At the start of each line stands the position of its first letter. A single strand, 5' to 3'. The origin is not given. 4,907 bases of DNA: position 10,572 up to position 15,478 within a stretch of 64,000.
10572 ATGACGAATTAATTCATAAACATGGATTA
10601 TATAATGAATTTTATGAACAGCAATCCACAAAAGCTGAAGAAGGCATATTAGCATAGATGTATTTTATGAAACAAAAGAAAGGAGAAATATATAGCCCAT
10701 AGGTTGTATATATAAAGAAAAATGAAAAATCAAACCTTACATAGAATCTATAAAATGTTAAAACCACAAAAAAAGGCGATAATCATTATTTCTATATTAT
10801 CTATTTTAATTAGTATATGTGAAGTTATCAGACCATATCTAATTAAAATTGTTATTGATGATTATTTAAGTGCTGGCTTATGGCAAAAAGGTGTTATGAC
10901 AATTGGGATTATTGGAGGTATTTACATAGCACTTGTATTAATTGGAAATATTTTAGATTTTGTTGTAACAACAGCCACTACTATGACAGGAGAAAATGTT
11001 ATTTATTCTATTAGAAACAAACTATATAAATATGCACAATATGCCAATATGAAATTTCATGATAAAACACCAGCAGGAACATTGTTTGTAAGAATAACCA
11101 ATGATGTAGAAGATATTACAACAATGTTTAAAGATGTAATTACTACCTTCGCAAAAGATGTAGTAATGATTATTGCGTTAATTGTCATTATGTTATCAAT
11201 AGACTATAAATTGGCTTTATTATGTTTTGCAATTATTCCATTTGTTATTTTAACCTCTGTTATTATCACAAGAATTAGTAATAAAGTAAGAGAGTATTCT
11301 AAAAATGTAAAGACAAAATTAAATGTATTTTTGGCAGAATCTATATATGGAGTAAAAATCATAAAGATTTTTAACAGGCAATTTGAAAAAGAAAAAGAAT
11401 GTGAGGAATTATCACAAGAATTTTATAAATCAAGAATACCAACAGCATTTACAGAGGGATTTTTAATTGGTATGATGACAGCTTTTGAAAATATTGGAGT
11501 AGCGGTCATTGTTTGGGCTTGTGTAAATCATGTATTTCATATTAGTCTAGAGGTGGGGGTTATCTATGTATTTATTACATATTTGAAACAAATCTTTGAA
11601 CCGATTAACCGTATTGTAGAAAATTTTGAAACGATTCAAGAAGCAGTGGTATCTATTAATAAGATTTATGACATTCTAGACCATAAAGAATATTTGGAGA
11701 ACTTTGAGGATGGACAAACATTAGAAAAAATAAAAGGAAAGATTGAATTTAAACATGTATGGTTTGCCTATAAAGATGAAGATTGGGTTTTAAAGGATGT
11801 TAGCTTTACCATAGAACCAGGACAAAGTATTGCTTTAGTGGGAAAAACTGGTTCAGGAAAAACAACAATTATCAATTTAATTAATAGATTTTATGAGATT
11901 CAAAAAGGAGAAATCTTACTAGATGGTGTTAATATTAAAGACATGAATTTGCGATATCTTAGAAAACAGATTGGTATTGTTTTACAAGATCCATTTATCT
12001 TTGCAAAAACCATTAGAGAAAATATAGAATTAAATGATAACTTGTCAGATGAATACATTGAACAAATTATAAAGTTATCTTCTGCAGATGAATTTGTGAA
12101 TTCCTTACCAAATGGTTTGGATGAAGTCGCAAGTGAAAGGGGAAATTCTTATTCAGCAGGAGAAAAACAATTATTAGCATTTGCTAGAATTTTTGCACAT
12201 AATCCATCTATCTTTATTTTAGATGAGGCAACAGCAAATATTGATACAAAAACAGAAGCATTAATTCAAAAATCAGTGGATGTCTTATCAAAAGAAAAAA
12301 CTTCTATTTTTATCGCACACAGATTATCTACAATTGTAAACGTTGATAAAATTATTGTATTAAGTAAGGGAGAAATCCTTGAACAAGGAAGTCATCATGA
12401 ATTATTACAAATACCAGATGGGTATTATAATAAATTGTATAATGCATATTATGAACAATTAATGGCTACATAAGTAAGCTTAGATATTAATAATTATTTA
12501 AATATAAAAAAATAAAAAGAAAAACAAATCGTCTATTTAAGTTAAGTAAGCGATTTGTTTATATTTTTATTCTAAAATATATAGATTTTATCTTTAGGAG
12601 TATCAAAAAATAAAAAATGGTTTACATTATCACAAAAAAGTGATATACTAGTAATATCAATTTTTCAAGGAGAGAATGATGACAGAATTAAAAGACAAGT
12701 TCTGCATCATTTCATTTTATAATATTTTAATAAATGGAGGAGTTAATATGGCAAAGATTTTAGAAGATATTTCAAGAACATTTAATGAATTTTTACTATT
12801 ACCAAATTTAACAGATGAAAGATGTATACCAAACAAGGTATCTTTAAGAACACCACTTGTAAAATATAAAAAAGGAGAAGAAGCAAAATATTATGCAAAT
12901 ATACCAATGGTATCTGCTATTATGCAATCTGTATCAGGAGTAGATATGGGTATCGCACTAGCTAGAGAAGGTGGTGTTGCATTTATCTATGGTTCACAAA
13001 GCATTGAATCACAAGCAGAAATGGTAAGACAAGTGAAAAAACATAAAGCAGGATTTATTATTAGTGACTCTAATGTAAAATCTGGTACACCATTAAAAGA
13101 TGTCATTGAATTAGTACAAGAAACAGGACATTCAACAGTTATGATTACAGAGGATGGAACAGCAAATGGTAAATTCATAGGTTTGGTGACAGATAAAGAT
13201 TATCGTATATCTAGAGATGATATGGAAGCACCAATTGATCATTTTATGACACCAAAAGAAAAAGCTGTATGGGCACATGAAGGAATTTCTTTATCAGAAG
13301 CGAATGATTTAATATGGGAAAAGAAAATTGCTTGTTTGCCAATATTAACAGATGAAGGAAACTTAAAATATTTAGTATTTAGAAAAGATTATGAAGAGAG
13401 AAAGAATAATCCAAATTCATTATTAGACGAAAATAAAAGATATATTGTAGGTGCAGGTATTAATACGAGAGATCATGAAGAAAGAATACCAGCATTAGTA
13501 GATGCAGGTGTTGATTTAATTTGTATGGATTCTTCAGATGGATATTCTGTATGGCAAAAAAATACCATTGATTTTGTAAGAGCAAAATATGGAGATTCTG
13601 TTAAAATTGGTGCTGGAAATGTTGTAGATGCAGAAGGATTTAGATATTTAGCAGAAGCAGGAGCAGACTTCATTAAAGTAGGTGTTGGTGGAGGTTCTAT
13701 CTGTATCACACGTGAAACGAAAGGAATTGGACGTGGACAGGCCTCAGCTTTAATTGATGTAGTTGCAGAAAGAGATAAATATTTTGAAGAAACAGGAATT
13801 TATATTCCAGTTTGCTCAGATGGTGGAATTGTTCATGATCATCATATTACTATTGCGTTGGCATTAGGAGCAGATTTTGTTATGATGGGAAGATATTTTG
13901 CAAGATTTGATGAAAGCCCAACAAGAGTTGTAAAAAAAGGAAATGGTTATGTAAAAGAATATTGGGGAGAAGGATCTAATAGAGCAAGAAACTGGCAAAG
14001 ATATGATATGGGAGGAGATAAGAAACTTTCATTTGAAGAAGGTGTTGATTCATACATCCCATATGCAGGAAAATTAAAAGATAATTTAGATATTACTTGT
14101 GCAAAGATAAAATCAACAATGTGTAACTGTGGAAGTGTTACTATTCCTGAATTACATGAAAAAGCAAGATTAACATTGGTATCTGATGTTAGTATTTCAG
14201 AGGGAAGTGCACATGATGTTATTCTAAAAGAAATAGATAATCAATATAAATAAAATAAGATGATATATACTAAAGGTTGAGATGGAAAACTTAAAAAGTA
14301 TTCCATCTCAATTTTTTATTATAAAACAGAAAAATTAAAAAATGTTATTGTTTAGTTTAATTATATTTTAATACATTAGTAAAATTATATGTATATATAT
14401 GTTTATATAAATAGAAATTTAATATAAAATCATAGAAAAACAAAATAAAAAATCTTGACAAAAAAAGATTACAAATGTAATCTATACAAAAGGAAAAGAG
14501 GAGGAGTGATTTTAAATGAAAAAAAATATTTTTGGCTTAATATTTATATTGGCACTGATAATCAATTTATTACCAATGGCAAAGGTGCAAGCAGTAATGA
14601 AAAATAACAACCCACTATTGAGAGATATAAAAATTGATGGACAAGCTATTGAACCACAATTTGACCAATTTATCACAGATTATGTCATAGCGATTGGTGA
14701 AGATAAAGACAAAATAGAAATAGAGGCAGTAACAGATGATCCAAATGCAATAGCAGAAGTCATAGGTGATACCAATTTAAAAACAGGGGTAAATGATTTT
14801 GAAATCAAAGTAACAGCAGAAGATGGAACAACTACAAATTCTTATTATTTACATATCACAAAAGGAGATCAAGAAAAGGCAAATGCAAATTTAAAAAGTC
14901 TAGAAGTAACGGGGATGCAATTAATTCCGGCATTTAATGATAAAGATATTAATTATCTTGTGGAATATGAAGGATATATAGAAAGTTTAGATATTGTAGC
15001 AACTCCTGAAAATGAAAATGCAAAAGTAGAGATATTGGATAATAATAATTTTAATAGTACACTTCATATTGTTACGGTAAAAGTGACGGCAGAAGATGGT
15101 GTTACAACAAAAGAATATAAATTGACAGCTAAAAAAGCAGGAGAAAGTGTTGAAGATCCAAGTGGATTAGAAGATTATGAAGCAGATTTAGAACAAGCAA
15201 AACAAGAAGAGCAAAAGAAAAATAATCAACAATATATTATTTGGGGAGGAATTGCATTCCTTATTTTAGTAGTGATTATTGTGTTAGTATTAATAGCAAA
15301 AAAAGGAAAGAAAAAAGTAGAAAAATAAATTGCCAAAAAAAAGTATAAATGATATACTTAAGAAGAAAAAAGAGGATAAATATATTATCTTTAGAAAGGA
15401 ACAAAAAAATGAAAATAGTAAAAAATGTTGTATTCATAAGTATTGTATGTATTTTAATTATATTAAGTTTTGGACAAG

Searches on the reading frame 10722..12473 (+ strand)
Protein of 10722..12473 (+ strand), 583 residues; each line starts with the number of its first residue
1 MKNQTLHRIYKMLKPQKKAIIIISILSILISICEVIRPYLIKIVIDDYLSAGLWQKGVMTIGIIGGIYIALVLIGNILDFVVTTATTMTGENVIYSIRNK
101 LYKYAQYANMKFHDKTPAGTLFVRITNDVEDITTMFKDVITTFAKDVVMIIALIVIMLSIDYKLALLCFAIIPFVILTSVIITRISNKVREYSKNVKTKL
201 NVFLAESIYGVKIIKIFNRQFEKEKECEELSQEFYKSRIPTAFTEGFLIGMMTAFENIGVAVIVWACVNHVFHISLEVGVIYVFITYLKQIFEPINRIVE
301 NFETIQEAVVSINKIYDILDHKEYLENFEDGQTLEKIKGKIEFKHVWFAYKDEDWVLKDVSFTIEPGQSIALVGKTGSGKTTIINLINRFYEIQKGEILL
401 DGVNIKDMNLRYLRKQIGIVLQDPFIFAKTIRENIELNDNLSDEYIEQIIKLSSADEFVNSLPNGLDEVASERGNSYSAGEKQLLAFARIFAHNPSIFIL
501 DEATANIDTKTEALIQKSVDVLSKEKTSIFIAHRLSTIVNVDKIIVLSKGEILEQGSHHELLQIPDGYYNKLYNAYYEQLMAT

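Call 77: search_protein_families(library=pfam, proteins=[window:10722-12473:+], max_evalue=1e-8)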
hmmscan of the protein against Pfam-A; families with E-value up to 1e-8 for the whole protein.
window:10722-12473:+ (583 aa): 2 families
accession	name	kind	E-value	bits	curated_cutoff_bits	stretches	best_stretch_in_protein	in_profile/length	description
PF00664.28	ABC_membrane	-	2.4e-44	152.5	28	1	20-294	1-273/274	ABC transporter transmembrane region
PF00005.33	ABC_tran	-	4.6e-31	108.7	25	1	357-505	1-137/137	ABC transporter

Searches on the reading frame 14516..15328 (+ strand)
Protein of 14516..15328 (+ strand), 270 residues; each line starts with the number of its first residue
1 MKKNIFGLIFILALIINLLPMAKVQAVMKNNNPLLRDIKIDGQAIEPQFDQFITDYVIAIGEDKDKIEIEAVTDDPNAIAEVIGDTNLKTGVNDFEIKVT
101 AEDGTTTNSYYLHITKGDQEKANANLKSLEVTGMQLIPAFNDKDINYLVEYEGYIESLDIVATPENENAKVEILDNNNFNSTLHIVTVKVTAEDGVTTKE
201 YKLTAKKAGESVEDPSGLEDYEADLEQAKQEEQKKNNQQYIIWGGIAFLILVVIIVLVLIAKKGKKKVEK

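Call 78: search_protein_families(library=pfam, proteins=[window:14516-15328:+], max_evalue=1e-8)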
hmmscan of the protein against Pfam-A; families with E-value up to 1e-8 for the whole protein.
window:14516-15328:+ (270 aa): 1 family
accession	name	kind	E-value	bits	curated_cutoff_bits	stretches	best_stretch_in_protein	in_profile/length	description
PF12733.13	Cadherin-like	-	6.2e-15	55.9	24.2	0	37-116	3-88/89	Cadherin-like beta sandwich domain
